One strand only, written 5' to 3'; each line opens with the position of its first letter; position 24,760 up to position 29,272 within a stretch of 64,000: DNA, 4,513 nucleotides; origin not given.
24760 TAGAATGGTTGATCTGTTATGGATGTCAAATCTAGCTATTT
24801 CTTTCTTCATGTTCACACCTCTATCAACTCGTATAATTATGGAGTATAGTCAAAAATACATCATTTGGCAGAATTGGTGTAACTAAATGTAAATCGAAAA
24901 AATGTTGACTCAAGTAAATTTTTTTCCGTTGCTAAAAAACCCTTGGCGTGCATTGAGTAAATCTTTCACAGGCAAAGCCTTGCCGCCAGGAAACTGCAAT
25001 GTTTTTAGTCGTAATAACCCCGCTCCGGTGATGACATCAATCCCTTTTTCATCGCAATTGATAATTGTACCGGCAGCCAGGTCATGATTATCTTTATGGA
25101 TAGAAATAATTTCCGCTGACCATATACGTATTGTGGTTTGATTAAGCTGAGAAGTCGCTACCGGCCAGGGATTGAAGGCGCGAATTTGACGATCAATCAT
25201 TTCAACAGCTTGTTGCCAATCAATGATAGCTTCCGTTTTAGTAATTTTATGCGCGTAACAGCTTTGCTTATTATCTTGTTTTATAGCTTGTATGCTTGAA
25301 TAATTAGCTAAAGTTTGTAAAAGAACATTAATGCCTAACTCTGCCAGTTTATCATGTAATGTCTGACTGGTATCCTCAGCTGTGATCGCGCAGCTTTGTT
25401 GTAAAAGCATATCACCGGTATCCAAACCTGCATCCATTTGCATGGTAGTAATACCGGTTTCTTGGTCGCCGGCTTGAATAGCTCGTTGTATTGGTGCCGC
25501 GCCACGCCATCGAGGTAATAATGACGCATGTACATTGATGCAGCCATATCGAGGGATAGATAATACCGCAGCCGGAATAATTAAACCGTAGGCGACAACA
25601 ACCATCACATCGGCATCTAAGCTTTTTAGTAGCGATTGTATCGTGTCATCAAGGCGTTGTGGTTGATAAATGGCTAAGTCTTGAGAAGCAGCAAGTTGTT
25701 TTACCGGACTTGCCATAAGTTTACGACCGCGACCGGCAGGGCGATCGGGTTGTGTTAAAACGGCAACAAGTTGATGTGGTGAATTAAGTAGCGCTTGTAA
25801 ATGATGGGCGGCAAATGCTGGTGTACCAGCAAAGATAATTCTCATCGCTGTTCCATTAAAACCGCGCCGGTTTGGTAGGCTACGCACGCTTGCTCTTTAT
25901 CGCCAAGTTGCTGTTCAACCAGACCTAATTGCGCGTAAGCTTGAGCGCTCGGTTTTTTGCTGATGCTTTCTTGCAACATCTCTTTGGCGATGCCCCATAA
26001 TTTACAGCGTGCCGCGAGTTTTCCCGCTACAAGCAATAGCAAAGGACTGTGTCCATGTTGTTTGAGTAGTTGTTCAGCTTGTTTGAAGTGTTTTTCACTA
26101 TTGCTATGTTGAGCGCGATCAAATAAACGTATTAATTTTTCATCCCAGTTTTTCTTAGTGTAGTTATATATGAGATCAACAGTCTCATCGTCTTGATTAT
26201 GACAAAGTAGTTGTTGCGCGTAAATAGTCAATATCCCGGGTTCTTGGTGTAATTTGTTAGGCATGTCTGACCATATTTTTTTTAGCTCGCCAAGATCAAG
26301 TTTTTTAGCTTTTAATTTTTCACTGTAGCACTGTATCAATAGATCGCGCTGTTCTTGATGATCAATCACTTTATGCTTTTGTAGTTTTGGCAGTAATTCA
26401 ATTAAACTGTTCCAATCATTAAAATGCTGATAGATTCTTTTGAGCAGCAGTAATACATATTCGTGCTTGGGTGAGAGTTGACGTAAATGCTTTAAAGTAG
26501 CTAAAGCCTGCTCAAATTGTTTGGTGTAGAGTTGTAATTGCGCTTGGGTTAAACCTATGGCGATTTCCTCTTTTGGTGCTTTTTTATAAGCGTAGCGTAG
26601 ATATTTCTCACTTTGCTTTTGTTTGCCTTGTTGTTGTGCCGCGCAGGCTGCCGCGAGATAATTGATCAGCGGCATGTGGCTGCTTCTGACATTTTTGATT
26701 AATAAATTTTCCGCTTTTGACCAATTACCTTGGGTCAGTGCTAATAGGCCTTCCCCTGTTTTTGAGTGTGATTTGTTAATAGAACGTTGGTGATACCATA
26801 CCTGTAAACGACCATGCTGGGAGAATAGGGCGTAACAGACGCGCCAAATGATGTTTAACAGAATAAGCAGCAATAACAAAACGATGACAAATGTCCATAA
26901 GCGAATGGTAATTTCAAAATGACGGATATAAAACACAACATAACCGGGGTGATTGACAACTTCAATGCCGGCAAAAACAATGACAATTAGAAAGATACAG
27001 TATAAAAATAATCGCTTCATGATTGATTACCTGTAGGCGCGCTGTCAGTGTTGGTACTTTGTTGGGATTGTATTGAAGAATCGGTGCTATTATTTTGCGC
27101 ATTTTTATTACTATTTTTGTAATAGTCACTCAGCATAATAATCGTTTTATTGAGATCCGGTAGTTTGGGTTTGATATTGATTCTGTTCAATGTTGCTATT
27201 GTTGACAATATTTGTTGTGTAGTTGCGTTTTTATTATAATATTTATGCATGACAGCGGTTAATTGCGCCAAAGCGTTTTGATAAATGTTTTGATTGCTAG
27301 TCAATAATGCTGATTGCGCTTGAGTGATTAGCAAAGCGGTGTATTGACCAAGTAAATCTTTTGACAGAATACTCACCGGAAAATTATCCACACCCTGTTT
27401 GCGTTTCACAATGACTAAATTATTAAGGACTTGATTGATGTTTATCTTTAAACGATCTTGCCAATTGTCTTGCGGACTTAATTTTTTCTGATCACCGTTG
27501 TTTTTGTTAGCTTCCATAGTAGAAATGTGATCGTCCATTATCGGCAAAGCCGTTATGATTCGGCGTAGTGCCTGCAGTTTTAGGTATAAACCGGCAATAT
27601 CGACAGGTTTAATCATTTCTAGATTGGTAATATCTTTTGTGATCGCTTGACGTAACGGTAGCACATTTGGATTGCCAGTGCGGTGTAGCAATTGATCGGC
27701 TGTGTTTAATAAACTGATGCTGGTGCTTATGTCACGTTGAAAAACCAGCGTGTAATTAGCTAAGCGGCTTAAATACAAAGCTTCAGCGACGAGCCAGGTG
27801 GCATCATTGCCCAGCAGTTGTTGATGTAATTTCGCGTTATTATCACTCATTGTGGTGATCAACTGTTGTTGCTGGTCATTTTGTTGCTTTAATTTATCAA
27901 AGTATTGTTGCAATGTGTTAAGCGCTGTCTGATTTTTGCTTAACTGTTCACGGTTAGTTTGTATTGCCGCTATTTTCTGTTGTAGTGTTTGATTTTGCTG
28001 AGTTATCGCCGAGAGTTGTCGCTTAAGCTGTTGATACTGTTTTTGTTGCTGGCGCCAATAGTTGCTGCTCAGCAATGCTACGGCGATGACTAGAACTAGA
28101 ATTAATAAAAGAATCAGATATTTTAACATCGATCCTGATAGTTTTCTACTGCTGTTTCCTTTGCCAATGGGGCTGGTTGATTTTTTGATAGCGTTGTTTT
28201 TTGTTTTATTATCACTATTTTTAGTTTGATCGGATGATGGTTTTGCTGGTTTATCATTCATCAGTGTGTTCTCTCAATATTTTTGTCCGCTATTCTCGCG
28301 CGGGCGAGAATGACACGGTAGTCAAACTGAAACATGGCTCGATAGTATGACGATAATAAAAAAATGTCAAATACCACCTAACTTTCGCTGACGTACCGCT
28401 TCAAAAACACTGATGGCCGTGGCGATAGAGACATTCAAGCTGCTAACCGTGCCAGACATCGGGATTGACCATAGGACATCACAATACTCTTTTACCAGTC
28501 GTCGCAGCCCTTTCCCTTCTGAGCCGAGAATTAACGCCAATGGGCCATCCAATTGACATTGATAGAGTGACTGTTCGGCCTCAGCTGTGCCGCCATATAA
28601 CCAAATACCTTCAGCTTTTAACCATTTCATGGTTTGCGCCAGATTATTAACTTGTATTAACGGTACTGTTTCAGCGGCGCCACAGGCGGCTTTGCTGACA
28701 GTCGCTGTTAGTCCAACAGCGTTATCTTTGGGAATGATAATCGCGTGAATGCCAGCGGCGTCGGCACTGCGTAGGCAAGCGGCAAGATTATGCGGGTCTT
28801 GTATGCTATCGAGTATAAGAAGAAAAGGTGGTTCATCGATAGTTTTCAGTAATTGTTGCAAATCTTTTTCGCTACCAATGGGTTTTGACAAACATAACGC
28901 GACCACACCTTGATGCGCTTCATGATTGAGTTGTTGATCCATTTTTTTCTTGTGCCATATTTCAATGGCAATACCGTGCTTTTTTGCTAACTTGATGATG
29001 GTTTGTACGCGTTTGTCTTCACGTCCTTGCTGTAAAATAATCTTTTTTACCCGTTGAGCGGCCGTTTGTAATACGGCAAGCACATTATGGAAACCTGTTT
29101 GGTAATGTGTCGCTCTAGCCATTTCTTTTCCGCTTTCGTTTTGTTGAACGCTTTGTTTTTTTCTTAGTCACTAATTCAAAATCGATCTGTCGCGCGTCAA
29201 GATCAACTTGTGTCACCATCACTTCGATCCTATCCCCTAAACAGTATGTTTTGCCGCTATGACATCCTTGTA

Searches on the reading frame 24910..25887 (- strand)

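Call 32: search_protein_families(library=ncbifam, proteins=[window:24910-25887:-], max_evalue=0.00001)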
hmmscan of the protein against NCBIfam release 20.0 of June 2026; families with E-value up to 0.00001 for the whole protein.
window:24910-25887:- (325 aa): 7 families
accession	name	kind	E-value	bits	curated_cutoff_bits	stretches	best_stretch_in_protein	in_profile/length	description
TIGR00460.1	fmt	equivalog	1.2e-94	317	201.5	1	15-316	1-307/315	methionyl-tRNA formyltransferase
NF005998.1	PRK08125.1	equivalog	1.3e-44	152.7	777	1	25-299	11-281/649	bifunctional UDP-4-amino-4-deoxy-L-arabinose formyltransferase/UDP-glucuronic acid oxidase ArnA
NF005414.0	PRK06988.1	equivalog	1.5e-33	116.1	316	1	15-290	3-277/311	formyltransferase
TIGR00639.1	PurN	equivalog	9.2e-19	67.7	150.1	1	77-194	65-182/192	phosphoribosylglycinamide formyltransferase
NF004684.0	PRK06027.1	subfamily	1.5e-11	44.5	223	1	80-207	154-281/286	formyltetrahydrofolate deformylase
TIGR00655.1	PurU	equivalog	5e-10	39.5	285.95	1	82-194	151-263/280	formyltetrahydrofolate deformylase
NF005755.0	PRK07579.1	equivalog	2.4e-09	37.4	238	1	103-195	77-166/245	dTDP-4-amino-4,6-dideoxyglucose formyltransferase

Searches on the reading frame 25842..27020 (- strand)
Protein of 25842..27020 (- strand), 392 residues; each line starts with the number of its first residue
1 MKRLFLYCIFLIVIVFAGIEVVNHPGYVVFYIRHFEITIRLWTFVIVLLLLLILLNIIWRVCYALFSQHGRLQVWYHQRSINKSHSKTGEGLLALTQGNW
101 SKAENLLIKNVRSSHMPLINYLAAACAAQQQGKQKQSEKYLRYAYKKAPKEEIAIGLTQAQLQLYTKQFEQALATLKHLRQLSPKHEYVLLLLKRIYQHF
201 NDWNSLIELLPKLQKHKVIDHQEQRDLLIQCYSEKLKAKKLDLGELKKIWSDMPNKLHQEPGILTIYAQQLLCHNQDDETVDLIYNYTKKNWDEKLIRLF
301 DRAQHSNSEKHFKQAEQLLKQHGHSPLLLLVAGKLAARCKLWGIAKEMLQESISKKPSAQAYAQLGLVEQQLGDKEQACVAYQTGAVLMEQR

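Call 32: search_protein_families(library=ncbifam, proteins=[window:25842-27020:-], max_evalue=0.00001)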
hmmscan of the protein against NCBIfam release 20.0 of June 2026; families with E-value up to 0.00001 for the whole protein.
window:25842-27020:- (392 aa): 4 families
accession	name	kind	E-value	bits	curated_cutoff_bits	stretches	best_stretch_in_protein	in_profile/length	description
TIGR00540.1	TPR_hemY_coli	hypoth_equivalog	2.7e-88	296.3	142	1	6-384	5-384/385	heme biosynthesis-associated TPR protein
NF008017.0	PRK10747.1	equivalog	1.3e-55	188.9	608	1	2-388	2-390/398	protoheme IX biogenesis protein HemY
TIGR02917.1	PEP_TPR_lipo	equivalog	6.4e-09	34.2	312.2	1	82-199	259-375/899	XrtA/PEP-CTERM system TPR-repeat protein PrsT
TIGR02521.1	type_IV_pilW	equivalog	3e-07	30.3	154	0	117-215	134-231/234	type IV pilus biogenesis/stability protein PilW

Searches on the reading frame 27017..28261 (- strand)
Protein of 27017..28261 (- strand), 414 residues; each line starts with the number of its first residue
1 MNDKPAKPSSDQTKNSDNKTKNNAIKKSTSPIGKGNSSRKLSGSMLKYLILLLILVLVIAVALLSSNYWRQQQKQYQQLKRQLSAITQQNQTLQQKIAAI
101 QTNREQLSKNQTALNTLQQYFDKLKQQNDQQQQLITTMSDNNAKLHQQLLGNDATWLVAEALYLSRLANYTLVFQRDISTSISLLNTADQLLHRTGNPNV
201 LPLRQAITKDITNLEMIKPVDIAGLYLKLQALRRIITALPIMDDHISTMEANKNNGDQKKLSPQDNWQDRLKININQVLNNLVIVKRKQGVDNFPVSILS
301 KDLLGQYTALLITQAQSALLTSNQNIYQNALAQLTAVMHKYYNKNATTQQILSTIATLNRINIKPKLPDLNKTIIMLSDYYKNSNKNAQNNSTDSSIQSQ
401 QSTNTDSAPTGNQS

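Call 32: search_protein_families(library=ncbifam, proteins=[window:27017-28261:-], max_evalue=0.00001)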
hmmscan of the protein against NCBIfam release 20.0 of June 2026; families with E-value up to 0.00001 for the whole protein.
window:27017-28261:- (414 aa): 2 families
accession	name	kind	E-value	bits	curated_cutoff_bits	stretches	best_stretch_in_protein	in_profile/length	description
NF008173.0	PRK10920.1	equivalog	6.4e-30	104.5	313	1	15-409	7-387/390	uroporphyrinogen-III C-methyltransferase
NF005411.0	PRK06975.1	equivalog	7.2e-25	87.4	414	1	7-380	282-656/660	fused uroporphyrinogen-III synthase HemD/membrane protein HemX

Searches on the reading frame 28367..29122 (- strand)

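Call 32: search_protein_families(library=ncbifam, proteins=[window:28367-29122:-], max_evalue=0.00001)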
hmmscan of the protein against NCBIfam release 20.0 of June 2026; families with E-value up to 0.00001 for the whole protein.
window:28367-29122:- (251 aa): 7 families
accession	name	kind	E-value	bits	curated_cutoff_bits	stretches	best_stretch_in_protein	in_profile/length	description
NF008386.0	PRK11181.1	equivalog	1.5e-93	312.5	366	1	9-247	6-243/244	23S rRNA (guanosine(2251)-2'-O)-methyltransferase RlmB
TIGR00186.1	rRNA_methyl_3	equivalog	3e-74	249.5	160.15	1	7-246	4-240/240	23S rRNA (guanosine(2251)-2'-O)-methyltransferase RlmB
NF008117.0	PRK10864.1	equivalog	2.4e-23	82.9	267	1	57-247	157-343/344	tRNA/rRNA methyltransferase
NF008295.0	PRK11081.1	equivalog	6.3e-22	78.2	227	1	98-250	18-169/230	tRNA (guanosine(18)-2'-O)-methyltransferase TrmH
NF000477.1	NshR_TsnR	equivalog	3.8e-09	36.3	425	1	100-244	117-262/266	NshR/TsnR family 23S rRNA methyltransferase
TIGR00185.1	tRNA_yibK_trmL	equivalog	5.7e-09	36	190.6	1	144-247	46-149/154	tRNA (uridine(34)/cytosine(34)/5-carboxymethylaminomethyluridine(34)-2'-O)-methyltransferase TrmL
TIGR00050.1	rRNA_methyl_1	subfamily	2.5e-06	27.5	167.15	0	192-245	103-156/233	TrmJ/YjtD family RNA methyltransferase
